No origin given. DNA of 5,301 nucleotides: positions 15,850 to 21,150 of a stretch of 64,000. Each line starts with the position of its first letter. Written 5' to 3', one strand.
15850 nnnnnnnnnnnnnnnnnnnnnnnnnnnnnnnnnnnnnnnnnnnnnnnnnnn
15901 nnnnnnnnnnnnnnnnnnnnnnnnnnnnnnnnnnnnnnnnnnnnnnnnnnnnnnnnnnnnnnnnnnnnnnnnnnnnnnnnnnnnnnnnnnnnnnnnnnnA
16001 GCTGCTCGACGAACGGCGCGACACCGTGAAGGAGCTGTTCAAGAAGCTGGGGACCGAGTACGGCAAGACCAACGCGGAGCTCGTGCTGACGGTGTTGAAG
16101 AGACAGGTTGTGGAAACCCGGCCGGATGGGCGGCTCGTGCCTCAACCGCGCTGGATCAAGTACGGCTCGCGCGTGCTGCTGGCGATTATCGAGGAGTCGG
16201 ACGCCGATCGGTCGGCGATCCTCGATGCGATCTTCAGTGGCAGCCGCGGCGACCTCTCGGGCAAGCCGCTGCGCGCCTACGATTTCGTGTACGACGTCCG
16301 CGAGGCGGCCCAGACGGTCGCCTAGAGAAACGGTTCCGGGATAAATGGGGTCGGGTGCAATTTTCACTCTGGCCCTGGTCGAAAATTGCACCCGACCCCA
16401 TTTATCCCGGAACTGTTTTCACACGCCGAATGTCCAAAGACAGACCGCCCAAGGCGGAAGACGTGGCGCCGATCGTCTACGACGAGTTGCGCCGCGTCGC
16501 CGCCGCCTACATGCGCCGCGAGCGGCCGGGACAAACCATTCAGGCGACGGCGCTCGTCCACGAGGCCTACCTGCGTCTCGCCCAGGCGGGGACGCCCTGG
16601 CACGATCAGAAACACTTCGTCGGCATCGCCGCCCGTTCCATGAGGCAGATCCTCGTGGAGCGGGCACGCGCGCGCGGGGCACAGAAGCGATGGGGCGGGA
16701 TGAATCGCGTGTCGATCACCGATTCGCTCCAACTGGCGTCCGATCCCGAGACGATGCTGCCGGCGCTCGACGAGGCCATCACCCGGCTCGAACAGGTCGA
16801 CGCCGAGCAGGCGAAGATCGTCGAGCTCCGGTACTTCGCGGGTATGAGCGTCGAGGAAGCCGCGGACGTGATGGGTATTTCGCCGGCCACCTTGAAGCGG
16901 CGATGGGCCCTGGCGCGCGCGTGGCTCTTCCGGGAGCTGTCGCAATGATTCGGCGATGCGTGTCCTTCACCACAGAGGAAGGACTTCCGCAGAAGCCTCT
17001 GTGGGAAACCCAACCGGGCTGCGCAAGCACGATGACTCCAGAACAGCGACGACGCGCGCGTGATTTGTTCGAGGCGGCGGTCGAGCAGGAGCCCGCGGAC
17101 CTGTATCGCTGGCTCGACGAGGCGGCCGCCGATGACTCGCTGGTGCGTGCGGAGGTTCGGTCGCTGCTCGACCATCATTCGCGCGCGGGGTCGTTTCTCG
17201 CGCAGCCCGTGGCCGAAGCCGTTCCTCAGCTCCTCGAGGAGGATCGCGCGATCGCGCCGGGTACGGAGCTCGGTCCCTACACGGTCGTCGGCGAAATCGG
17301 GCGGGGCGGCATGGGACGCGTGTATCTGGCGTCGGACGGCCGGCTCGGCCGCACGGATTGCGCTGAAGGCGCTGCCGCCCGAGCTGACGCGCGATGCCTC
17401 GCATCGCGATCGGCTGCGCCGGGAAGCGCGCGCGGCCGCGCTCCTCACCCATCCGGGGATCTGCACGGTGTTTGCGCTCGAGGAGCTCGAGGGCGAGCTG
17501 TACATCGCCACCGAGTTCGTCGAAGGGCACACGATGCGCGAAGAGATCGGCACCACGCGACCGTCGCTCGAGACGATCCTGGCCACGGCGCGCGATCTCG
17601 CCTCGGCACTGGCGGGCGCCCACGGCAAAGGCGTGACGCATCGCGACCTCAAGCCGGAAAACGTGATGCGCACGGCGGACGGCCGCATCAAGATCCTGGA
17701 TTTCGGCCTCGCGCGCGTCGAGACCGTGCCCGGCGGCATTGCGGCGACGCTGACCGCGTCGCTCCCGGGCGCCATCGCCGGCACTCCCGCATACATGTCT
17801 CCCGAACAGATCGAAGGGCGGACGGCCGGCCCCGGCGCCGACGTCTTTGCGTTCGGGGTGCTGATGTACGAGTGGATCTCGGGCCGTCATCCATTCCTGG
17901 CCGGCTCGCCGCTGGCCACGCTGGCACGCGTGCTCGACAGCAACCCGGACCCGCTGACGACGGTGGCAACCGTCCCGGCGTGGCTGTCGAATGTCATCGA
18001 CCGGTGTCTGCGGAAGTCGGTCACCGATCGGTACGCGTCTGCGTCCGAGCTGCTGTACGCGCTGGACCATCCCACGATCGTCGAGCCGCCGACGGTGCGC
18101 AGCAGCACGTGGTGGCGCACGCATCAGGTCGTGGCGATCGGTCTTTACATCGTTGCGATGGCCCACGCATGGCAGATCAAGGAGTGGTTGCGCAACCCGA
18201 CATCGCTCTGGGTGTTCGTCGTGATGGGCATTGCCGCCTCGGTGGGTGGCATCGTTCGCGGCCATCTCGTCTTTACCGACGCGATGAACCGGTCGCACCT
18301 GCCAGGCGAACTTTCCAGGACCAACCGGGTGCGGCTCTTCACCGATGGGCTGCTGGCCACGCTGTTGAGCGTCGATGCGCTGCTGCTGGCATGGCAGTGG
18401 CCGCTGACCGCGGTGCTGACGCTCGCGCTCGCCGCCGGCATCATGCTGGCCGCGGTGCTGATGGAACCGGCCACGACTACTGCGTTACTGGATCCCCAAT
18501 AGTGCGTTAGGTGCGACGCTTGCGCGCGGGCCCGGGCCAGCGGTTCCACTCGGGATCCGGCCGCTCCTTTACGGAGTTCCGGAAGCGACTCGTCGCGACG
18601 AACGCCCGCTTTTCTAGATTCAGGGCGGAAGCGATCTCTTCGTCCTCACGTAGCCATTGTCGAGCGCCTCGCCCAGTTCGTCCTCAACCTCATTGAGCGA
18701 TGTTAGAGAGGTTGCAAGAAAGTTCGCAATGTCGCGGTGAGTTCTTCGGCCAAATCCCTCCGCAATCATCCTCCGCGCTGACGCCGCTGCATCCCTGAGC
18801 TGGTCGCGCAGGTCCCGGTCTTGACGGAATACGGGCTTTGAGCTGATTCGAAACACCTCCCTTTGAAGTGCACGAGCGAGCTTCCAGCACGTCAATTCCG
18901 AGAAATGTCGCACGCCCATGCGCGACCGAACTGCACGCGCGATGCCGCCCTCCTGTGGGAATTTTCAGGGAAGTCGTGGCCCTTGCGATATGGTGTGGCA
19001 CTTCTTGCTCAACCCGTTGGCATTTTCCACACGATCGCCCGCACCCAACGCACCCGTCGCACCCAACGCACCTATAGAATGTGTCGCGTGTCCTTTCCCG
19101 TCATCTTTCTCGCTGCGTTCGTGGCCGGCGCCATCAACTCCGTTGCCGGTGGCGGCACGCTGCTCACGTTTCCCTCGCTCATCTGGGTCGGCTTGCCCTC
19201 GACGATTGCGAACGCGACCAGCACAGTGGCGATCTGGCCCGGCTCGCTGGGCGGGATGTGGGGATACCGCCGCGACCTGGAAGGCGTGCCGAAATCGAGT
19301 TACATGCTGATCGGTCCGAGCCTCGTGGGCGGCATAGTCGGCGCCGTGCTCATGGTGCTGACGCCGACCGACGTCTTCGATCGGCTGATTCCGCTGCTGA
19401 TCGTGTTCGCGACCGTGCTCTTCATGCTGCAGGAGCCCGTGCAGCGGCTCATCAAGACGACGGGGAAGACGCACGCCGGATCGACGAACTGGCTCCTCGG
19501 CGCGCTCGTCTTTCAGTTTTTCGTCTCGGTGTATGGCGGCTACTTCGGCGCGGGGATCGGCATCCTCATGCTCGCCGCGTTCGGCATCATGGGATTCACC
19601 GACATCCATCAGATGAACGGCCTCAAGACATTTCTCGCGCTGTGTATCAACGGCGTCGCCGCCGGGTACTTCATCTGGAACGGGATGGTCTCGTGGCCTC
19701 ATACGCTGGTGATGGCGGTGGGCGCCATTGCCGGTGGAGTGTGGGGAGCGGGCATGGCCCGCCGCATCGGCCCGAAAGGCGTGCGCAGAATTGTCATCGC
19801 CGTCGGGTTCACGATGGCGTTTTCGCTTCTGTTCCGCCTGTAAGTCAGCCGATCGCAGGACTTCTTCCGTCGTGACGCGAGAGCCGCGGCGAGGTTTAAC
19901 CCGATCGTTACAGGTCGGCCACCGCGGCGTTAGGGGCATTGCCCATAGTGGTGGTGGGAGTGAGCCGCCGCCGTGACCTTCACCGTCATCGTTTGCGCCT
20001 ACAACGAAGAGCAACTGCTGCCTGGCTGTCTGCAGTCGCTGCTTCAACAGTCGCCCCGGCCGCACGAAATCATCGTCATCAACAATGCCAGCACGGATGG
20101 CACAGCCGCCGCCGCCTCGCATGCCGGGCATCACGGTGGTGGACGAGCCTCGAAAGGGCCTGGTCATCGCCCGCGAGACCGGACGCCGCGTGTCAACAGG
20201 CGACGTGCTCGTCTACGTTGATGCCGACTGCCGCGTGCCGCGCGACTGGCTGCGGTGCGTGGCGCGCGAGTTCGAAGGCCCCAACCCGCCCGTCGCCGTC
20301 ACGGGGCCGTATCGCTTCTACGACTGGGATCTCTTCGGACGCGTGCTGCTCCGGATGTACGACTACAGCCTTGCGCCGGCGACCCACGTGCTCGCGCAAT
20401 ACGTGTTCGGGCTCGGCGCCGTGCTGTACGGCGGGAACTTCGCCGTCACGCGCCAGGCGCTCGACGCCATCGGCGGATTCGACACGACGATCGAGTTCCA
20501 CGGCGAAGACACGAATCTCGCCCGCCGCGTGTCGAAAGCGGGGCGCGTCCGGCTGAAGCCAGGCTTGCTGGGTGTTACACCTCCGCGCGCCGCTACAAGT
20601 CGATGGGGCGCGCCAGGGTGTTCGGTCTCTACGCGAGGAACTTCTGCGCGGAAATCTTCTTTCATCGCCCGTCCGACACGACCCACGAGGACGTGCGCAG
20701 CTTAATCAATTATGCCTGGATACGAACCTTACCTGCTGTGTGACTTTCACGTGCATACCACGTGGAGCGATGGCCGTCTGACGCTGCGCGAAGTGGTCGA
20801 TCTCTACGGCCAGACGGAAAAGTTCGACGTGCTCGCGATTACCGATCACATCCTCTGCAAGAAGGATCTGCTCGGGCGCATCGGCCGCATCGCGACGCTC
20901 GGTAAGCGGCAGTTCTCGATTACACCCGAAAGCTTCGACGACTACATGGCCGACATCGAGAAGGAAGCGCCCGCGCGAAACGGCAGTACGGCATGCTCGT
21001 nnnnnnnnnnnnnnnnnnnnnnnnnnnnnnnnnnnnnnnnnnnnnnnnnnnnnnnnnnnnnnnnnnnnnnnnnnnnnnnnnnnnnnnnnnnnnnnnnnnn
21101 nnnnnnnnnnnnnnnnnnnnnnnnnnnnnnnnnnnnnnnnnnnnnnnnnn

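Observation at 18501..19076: Second four-helix-bundle cassette, bounded by inverted GGTGCG nonamer arms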

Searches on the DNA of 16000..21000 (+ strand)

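Call 55: search_rna_families(source=window, start=16000, end=21000, threshold=evalue, max_evalue=1)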
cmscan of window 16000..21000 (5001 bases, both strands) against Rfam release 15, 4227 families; matches with E-value up to 1: 8.
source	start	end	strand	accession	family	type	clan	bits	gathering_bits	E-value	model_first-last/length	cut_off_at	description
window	16330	16415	+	RF04113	MIR1523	Gene; miRNA;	-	44.2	96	4.6e-07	1-92/92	no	MIR1523 microRNA precursor family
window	16331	16416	-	RF04113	MIR1523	Gene; miRNA;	-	42.7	96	1.2e-06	1-92/92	no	MIR1523 microRNA precursor family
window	16248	16420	+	RF00598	SNORA76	Gene; snRNA; snoRNA; HACA-box;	CL00034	39.3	37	0.00031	1-132/132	no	Small nucleolar RNA SNORA76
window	16328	16420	+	RF03269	mir-5697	Gene; miRNA;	-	34.2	50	0.00029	1-59/59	no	mir-5697 microRNA precursor family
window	16326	16418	-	RF03269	mir-5697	Gene; miRNA;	-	31.7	50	0.0014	1-59/59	no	mir-5697 microRNA precursor family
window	16763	16828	-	RF02027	MIR2907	Gene; miRNA;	-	26.1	60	0.059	1-65/65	no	MIR2907 microRNA precursor family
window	16332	16413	+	RF03899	mir-5912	Gene; miRNA;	-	24.3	88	0.038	1-88/88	no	mir-5912 microRNA precursor family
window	16335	16410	-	RF01898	mir-363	Gene; miRNA;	CL00110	22.7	58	0.097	1-80/80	no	mir-363 microRNA precursor family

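Call 83: search_rna_families(source=L002, start=5600, end=6050, threshold=evalue, max_evalue=1)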
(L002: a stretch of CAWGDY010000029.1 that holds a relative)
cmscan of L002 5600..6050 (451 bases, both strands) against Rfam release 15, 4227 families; matches with E-value up to 1: 0.
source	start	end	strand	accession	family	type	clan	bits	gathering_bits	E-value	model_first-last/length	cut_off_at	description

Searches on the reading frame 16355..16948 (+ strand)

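Call 7: search_protein_families(library=pfam, proteins=[window:16355-16948:+], max_evalue=0.01)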
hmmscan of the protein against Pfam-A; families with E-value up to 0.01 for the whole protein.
window:16355-16948:+ (197 aa): 11 families
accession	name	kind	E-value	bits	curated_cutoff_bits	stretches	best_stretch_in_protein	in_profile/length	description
PF07638.17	Sigma70_ECF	-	2.4e-51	174.7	21.1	1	33-196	18-184/185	ECF sigma factor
PF08281.18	Sigma70_r4_2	-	7.9e-11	41.9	25.7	1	141-191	4-54/54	Sigma-70, region 4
PF04545.22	Sigma70_r4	-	2.4e-06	27.4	24.1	1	145-183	2-40/50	Sigma-70, region 4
PF13384.12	HTH_23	-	8.1e-05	22.8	24.6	1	151-184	6-37/50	Homeodomain-like domain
PF13518.12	HTH_28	-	0.00032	21.1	25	1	152-185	2-34/52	Helix-turn-helix domain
PF20432.4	Xre-like-HTH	-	0.0012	19.5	25.8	1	163-182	23-42/63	Antitoxin Xre-like helix-turn-helix domain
PF06530.18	Phage_antitermQ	-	0.0019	18.6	26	1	137-190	52-105/118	Phage antitermination protein Q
PF02001.22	DUF134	-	0.002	19.1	27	1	134-189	22-76/98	Protein of unknown function DUF134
PF19889.5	DUF6362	-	0.0032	18.2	31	1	136-187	44-94/98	Domain of unknown function (DUF6362)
PF12840.13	HTH_20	-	0.0049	17.2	27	0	158-184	10-39/51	Helix-turn-helix domain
PF02042.20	RWP-RK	-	0.0056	17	29.3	0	157-183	6-32/49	RWP-RK domain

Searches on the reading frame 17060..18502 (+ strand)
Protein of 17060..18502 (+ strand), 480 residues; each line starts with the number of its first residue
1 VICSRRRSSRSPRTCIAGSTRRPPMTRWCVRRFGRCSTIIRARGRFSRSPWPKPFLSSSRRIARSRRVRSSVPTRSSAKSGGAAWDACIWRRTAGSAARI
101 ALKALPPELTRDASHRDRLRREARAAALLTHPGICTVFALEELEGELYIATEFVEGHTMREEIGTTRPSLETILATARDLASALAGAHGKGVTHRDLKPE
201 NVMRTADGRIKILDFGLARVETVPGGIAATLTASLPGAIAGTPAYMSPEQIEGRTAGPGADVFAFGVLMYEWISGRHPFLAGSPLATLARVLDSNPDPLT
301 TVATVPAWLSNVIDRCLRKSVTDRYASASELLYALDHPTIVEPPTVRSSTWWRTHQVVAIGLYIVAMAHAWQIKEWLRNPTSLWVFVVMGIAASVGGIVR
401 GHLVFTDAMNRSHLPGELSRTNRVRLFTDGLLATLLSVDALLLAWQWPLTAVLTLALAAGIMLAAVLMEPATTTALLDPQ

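Call 7: search_protein_families(library=pfam, proteins=[window:17060-18502:+], max_evalue=0.01)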
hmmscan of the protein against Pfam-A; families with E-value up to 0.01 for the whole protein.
window:17060-18502:+ (480 aa): 4 families
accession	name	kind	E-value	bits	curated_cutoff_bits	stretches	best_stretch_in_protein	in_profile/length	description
PF00069.31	Pkinase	-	5.7e-34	118.1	31.7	1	97-330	24-256/263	Protein kinase domain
PF07714.23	PK_Tyr_Ser-Thr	-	2.5e-24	86.4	23.1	1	90-325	20-249/258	Protein tyrosine and serine/threonine kinase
PF01636.29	APH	-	2.4e-07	31.2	23.2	1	190-220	168-199/239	Phosphotransferase enzyme family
PF03109.22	ABC1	-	0.0041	16.7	22.9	1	109-219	110-215/244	ABC1 atypical kinase-like domain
